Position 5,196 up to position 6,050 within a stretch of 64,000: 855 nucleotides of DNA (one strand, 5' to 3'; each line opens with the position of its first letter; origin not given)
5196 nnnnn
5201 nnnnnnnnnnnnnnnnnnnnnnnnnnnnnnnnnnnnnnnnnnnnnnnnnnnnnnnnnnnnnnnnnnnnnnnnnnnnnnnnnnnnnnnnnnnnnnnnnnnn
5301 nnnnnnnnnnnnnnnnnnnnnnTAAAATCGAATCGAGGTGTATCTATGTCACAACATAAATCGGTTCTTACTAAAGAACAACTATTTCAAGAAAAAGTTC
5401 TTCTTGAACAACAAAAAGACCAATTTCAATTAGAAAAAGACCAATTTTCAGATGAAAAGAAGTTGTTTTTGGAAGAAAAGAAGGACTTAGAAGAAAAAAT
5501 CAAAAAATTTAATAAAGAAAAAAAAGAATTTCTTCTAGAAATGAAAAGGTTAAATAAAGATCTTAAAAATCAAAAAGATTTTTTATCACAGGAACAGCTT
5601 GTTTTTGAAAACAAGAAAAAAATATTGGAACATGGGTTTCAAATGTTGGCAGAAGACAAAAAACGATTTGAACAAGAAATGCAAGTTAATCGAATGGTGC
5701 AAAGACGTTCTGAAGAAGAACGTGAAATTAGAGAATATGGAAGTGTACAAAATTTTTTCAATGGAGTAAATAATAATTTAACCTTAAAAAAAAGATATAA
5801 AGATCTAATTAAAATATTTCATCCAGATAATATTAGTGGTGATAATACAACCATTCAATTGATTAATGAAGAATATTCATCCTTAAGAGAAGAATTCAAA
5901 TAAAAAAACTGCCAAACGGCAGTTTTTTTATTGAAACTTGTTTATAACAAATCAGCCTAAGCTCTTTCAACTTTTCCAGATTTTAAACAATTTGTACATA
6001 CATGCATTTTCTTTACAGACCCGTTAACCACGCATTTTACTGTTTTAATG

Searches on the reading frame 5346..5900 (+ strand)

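Call 3: search_protein_families(library=pfam, proteins=[window:5346-5900:+], max_evalue=1)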
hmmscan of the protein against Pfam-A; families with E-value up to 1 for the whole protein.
window:5346-5900:+ (185 aa): 2 families
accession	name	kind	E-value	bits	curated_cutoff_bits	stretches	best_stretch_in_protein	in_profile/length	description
PF00226.36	DnaJ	-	0.0094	16.5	27.8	1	146-182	16-55/63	DnaJ domain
PF23883.1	DUF7236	-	0.048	14.2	27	1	57-95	31-70/104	Family of unknown function (DUF7236)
